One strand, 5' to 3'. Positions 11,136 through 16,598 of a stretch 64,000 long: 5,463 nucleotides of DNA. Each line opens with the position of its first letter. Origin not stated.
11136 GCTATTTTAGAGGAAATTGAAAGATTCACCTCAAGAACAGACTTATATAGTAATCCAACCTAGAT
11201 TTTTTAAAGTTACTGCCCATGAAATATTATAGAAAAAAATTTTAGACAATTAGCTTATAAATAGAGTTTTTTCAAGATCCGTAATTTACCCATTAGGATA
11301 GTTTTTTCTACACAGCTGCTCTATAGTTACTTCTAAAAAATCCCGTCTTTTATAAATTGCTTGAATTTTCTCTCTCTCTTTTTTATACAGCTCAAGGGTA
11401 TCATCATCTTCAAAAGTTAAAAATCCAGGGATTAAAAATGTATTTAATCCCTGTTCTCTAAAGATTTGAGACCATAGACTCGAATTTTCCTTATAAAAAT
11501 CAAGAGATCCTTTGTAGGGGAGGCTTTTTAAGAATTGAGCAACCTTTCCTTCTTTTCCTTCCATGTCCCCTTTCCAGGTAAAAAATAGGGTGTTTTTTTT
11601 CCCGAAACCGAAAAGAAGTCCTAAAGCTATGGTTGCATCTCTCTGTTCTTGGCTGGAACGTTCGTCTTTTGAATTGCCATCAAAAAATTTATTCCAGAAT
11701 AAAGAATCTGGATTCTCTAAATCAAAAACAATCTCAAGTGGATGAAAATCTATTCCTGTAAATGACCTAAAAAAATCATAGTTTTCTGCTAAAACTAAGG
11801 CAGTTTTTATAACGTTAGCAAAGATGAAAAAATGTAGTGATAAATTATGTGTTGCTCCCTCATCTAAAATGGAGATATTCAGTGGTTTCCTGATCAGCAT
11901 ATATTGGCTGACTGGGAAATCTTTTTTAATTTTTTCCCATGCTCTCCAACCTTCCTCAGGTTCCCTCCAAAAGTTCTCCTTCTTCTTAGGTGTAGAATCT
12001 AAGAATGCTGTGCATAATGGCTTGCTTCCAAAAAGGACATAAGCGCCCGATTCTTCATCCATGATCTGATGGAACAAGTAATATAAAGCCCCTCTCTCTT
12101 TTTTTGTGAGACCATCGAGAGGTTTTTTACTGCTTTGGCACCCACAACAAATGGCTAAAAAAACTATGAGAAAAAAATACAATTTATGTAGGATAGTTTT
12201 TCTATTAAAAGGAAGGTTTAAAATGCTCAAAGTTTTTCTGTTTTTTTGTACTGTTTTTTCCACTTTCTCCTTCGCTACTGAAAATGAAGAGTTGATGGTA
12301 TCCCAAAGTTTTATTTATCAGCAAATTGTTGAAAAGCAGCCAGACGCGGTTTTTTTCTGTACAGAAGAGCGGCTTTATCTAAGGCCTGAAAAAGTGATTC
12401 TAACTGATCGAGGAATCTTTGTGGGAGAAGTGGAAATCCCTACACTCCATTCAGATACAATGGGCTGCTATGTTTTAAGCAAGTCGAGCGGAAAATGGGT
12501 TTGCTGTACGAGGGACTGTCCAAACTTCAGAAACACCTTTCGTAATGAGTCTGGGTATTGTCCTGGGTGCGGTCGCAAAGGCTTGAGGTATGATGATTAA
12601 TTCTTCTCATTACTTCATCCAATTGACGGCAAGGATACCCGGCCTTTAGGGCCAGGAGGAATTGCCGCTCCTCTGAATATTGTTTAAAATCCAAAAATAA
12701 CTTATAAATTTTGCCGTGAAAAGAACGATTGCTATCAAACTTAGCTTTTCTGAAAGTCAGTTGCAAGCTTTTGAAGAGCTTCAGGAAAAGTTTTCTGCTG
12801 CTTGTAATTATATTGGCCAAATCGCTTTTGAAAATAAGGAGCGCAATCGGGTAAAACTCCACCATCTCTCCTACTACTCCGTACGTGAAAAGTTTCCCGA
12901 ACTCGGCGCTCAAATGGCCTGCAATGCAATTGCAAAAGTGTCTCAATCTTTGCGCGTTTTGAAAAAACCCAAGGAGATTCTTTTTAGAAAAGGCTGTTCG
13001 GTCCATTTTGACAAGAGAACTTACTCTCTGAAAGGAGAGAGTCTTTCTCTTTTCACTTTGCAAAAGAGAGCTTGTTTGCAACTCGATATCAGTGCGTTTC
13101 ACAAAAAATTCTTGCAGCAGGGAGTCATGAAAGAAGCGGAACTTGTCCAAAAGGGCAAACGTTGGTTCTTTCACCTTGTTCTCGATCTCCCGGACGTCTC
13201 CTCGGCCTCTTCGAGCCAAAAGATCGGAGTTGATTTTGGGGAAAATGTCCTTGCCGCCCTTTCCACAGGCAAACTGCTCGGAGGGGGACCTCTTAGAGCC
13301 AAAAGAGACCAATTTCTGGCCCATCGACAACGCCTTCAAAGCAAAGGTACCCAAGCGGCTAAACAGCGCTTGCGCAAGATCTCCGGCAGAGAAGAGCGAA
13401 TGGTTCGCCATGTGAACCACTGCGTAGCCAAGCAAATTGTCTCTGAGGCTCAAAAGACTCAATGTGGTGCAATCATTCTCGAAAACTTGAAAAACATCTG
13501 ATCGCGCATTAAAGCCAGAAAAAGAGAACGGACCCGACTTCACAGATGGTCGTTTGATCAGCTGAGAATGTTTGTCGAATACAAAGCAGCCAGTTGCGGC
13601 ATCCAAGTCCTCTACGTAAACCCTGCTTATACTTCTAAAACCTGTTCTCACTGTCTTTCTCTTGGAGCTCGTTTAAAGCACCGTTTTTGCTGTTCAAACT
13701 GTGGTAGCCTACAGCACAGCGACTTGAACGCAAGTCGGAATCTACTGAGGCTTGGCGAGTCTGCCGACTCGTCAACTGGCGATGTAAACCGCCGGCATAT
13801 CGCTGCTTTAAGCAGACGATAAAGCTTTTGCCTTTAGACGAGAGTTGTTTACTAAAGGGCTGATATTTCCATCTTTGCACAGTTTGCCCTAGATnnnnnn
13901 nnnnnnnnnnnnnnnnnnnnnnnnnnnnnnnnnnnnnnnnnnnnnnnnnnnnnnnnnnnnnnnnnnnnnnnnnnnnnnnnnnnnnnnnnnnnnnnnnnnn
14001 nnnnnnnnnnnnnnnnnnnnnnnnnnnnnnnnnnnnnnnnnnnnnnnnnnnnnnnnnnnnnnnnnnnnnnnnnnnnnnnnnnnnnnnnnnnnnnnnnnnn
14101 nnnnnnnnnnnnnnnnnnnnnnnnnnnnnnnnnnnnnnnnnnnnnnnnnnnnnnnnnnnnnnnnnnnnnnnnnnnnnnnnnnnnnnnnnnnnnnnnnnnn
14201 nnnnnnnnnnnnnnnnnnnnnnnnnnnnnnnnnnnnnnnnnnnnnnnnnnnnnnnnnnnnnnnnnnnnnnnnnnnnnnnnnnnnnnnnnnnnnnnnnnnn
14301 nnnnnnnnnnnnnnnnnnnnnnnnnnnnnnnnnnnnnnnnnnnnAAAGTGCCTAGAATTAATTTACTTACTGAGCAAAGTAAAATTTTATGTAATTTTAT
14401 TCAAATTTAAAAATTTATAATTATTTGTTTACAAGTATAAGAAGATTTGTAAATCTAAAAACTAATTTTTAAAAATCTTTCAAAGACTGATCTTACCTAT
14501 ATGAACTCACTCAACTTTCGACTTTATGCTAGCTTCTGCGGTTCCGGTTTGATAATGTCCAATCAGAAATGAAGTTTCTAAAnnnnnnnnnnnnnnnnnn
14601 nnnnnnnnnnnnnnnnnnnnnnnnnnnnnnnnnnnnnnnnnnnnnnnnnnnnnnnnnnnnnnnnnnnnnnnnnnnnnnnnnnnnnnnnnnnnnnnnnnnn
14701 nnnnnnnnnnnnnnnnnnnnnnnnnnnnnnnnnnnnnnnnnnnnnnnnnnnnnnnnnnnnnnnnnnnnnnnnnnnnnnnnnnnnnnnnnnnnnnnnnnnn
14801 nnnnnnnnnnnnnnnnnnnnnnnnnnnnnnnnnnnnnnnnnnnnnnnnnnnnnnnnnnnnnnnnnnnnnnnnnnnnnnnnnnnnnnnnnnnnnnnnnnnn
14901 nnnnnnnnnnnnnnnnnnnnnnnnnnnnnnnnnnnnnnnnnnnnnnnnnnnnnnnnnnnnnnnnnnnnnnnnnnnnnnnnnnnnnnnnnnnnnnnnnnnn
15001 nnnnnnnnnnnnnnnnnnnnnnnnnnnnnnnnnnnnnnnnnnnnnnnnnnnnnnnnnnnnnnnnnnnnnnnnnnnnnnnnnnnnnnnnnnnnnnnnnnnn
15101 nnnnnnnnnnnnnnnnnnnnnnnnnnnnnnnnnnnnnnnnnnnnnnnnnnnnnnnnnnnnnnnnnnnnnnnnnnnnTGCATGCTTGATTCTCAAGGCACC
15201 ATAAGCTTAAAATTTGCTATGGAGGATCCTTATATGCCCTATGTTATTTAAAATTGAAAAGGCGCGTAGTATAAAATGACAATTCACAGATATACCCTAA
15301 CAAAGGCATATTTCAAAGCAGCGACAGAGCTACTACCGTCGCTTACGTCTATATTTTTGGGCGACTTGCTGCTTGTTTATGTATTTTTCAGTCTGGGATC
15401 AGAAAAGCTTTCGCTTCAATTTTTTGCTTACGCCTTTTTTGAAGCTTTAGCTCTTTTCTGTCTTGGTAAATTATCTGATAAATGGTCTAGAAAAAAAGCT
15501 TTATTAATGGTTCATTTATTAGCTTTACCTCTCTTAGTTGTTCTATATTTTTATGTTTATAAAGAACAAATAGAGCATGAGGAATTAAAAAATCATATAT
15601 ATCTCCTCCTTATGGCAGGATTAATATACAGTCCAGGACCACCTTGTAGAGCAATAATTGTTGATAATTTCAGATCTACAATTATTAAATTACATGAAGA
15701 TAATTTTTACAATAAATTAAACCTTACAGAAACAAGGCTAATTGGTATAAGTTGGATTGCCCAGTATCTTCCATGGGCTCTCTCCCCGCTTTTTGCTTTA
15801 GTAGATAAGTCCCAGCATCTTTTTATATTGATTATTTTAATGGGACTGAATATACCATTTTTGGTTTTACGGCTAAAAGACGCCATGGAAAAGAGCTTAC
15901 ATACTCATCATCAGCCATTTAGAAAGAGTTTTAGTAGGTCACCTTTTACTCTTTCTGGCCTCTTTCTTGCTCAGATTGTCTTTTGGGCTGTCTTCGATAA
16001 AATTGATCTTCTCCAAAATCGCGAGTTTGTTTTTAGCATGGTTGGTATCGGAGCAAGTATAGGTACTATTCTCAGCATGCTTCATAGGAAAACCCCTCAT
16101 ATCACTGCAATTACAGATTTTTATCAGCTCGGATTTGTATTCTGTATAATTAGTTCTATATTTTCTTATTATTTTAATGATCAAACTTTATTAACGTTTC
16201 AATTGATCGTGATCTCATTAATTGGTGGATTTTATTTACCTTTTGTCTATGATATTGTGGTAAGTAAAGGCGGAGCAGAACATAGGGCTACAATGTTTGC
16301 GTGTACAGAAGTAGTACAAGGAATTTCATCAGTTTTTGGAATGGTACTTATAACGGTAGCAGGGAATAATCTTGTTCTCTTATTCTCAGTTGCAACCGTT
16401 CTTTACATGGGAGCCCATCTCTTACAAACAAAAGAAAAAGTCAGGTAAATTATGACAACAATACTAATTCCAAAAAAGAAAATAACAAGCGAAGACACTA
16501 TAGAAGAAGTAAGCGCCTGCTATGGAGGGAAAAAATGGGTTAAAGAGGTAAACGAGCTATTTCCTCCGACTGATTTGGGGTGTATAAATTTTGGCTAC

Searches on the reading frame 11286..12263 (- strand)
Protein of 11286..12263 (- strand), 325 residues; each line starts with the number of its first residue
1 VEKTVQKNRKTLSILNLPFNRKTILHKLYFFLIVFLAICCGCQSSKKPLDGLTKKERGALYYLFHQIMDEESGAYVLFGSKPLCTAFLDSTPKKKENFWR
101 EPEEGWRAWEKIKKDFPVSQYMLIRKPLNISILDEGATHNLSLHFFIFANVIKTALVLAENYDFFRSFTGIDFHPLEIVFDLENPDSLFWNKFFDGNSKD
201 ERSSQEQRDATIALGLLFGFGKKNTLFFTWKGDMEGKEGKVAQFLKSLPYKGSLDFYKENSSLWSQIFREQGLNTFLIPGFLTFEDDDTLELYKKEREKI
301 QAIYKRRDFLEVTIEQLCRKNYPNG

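Call 4: search_protein_families(library=pfam, proteins=[window:11286-12263:-], max_evalue=1)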
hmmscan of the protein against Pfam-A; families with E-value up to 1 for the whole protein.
window:11286-12263:- (325 aa): 0 families

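Call 5: search_protein_families(library=ncbifam, proteins=[window:11286-12263:-], max_evalue=1)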
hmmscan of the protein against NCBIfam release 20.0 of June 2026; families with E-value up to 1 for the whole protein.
window:11286-12263:- (325 aa): 0 families

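Call 77: search_protein_families(library=padloc, proteins=[window:11286-12263:-], max_evalue=0.1)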
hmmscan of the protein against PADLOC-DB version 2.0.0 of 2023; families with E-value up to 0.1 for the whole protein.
window:11286-12263:- (325 aa): 0 families

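Call 78: search_protein_families(library=phrogs, proteins=[window:11286-12263:-], max_evalue=0.1)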
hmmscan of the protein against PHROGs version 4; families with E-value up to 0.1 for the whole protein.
window:11286-12263:- (325 aa): 0 families

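Call 98: search_dna_similar(query=window:11286-12263:-, collection=plasmids, mode=protein, max_evalue=0.01, max_rows=10)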
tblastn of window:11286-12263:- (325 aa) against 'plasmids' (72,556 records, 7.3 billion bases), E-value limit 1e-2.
No match.

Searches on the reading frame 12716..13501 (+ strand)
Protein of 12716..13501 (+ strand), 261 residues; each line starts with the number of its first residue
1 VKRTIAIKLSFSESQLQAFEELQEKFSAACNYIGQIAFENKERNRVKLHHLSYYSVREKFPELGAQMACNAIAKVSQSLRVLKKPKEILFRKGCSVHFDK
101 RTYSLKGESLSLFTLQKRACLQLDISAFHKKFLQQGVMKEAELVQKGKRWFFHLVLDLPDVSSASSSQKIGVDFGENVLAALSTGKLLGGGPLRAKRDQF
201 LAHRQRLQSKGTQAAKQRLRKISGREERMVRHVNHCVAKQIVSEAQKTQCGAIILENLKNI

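Call 18: search_protein_families(library=pfam, proteins=[window:12716-13501:+], max_evalue=0.01)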
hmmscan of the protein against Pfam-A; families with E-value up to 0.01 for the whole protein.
window:12716-13501:+ (261 aa): 1 family
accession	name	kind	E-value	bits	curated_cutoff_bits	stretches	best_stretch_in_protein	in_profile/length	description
PF01385.25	OrfB_IS605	-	1.3e-10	42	30.5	1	163-260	12-118/120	Probable transposase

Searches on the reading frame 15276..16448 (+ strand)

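Call 17: search_protein_families(library=pfam, proteins=[window:15276-16448:+], max_evalue=0.01)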
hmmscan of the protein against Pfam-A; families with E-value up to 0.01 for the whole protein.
window:15276-16448:+ (390 aa): 1 family
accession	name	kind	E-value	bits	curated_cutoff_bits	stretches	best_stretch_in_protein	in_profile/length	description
PF07690.21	MFS_1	-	3.9e-09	36.3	33.4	2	39-114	26-95/347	Major Facilitator Superfamily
